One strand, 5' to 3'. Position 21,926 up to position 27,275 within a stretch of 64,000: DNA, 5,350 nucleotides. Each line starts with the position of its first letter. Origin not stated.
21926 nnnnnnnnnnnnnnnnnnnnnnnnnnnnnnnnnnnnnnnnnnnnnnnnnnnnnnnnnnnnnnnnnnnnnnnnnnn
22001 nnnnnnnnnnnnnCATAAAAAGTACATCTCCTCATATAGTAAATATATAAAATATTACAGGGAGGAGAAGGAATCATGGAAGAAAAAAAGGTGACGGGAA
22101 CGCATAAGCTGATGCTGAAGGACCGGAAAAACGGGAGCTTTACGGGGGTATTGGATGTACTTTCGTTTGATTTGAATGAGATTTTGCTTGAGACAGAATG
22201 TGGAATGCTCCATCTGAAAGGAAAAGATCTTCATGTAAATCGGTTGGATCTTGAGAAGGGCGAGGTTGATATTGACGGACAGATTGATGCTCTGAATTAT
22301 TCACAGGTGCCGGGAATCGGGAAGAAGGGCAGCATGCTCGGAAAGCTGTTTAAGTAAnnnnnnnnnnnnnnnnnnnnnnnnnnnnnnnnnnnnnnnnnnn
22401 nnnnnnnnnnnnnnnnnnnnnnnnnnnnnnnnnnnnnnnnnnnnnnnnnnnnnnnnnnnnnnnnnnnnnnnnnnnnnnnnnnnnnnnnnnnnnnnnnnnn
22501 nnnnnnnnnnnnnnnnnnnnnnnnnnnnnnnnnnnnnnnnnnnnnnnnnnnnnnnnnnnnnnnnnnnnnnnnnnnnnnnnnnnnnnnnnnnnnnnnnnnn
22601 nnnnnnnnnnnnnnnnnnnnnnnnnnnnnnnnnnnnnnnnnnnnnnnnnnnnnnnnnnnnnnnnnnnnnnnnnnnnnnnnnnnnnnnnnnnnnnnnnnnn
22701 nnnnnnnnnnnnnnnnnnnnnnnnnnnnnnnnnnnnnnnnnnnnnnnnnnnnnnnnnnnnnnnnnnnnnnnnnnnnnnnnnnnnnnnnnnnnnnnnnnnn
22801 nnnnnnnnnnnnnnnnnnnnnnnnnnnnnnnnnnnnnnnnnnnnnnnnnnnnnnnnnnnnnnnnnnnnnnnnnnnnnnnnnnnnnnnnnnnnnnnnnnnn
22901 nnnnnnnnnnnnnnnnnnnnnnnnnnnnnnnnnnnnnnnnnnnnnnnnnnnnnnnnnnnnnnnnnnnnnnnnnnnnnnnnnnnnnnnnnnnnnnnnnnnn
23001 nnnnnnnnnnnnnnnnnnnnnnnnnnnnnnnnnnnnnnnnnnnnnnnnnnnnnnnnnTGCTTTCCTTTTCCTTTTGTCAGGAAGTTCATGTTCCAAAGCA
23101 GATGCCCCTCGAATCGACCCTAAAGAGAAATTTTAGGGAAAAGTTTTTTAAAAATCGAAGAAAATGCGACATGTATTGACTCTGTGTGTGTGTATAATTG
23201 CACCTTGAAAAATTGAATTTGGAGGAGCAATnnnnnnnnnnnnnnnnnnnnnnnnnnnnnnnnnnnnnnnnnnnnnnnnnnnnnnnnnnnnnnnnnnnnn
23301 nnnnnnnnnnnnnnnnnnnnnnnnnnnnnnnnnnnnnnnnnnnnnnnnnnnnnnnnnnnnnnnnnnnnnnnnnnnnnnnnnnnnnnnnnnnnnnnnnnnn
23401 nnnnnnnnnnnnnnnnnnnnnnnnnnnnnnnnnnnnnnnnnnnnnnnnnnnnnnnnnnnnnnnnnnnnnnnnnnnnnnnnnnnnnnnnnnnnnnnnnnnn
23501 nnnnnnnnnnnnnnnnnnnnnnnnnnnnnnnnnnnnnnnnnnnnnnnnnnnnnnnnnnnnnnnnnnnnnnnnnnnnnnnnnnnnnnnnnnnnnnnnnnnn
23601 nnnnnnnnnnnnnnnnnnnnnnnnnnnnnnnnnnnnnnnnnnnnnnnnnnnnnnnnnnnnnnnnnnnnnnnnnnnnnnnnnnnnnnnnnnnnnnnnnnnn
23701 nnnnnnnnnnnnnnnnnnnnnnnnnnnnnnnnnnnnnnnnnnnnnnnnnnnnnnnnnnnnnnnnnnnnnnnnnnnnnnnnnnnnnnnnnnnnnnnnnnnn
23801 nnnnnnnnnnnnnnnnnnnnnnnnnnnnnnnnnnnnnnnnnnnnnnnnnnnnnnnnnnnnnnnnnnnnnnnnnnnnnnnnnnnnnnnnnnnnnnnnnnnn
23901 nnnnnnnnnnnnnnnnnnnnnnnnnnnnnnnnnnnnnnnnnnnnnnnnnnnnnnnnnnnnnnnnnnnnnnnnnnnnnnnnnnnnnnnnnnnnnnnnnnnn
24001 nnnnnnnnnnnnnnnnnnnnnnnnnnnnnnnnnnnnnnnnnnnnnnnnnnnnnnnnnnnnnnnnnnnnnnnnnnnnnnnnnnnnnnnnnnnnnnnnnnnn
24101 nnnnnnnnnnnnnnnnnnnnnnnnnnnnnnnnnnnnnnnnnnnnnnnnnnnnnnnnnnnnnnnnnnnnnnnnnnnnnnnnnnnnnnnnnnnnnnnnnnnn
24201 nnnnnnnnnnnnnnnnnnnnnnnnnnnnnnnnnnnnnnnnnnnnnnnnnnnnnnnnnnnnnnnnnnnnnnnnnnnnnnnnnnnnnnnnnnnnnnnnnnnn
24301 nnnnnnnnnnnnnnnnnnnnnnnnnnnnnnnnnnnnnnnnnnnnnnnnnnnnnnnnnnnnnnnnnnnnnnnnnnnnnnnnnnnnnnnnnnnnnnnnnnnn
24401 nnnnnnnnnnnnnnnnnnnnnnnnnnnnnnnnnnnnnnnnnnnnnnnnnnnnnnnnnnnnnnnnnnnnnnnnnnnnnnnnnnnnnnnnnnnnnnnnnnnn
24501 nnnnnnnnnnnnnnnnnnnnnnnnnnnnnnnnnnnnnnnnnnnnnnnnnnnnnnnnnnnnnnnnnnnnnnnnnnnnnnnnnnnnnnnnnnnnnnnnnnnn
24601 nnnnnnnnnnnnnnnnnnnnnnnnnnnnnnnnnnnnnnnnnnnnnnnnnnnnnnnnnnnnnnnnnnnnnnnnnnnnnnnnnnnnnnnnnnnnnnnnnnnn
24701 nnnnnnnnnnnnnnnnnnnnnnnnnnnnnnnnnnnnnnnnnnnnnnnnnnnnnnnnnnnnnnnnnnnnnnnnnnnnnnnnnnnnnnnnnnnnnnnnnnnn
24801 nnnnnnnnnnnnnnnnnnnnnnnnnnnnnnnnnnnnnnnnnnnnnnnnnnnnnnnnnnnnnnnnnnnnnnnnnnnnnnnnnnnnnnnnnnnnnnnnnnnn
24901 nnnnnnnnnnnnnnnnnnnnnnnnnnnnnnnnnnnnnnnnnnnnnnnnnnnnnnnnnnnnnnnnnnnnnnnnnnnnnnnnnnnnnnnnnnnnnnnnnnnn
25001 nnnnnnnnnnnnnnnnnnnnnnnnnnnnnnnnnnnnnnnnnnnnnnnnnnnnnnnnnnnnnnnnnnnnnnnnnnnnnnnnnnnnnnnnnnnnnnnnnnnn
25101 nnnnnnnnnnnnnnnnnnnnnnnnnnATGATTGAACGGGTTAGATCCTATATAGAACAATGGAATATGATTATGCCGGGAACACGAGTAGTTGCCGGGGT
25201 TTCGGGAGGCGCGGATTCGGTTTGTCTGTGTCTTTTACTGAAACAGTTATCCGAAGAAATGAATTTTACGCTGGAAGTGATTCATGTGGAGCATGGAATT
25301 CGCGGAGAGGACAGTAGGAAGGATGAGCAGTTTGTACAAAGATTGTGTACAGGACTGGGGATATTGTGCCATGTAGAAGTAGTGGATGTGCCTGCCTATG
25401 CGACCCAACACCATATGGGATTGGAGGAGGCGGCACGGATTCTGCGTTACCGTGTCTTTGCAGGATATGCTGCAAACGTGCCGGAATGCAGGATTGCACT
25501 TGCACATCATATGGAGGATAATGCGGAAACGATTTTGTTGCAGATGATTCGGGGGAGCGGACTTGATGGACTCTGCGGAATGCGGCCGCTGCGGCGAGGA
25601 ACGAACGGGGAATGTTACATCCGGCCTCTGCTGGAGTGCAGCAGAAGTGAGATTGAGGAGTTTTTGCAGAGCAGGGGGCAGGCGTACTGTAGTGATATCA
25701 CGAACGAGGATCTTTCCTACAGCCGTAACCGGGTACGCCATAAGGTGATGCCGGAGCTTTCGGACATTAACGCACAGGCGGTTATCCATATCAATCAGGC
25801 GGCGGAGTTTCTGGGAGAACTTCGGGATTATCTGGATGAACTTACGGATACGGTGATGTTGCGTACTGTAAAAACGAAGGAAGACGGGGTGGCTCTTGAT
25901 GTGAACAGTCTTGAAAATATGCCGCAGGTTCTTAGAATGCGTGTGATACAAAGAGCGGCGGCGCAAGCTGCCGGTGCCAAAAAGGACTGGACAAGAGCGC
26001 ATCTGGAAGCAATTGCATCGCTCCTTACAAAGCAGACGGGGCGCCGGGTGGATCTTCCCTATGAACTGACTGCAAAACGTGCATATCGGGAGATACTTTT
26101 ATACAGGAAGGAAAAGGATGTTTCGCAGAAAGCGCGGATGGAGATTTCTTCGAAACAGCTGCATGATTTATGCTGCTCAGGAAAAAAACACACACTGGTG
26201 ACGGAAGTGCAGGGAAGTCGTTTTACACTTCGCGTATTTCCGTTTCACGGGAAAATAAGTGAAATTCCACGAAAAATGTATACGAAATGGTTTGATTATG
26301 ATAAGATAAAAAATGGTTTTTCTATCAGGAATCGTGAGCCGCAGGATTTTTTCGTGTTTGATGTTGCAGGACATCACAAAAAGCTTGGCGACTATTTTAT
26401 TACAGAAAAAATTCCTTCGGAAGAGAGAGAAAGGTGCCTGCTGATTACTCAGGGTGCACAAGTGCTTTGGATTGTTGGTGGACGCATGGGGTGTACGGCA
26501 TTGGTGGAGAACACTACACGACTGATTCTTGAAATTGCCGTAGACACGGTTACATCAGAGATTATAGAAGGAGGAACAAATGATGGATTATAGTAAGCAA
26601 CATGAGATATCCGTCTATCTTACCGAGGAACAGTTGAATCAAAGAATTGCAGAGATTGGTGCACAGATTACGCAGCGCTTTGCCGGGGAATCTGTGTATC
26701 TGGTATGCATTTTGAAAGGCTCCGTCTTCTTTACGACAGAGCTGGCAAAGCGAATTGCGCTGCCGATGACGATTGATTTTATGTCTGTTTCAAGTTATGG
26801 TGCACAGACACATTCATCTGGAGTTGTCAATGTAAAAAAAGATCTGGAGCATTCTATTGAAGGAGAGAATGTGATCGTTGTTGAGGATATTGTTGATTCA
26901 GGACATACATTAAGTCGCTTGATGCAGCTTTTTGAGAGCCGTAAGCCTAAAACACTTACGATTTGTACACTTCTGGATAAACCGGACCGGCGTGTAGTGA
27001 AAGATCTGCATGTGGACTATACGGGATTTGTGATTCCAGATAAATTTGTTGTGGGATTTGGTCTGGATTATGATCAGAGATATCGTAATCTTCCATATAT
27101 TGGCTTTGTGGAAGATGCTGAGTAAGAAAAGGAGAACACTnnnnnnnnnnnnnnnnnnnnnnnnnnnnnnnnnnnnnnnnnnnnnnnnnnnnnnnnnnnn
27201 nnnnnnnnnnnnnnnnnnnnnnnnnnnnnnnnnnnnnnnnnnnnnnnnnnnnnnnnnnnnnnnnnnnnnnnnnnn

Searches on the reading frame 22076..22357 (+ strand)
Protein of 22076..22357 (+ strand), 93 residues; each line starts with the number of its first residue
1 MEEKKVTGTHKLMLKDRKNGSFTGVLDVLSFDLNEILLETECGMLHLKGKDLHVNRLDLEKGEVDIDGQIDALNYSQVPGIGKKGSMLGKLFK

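Call 55: search_protein_families(library=pfam, proteins=[window:22076-22357:+])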
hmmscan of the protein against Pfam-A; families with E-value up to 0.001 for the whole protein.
window:22076-22357:+ (93 aa): 1 family
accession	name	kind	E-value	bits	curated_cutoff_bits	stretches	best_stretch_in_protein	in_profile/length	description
PF07873.16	YabP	-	1.7e-21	76.2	27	1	10-75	1-64/64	YabP family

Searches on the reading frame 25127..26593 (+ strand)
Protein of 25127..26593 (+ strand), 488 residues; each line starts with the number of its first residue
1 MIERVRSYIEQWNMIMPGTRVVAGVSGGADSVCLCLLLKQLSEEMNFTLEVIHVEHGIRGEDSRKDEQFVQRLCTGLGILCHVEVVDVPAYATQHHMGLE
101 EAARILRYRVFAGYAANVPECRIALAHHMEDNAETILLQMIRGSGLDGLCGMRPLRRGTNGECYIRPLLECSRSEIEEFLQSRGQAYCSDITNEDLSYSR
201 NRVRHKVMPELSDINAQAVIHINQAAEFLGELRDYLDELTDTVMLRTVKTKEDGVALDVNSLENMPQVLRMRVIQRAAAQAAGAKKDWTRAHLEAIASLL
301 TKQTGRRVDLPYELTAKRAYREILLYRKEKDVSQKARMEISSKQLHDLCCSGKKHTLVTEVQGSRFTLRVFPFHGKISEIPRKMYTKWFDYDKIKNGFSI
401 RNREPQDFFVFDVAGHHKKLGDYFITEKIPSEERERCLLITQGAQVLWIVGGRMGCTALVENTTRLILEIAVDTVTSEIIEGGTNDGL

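Call 35: search_protein_families(library=pfam, proteins=[window:25127-26593:+])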
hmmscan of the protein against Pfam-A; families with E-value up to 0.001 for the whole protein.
window:25127-26593:+ (488 aa): 3 families
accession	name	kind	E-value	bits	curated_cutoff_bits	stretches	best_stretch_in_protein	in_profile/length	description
PF01171.26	ATP_bind_3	-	2.5e-51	174.4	27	1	21-206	2-182/182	PP-loop family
PF11734.13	TilS_C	-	1.6e-09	37.5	22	1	399-463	2-66/74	TilS substrate C-terminal domain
PF09179.16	TilS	-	4.4e-07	30.5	21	1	257-321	1-64/67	TilS substrate binding domain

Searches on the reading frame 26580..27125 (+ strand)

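Call 35: search_protein_families(library=pfam, proteins=[window:26580-27125:+])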
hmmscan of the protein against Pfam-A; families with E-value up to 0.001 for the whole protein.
window:26580-27125:+ (181 aa): 1 family
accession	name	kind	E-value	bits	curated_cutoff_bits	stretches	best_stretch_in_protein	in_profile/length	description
PF00156.33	Pribosyltran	-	3.5e-28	98.3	26.3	1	17-164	9-157/158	Phosphoribosyl transferase domain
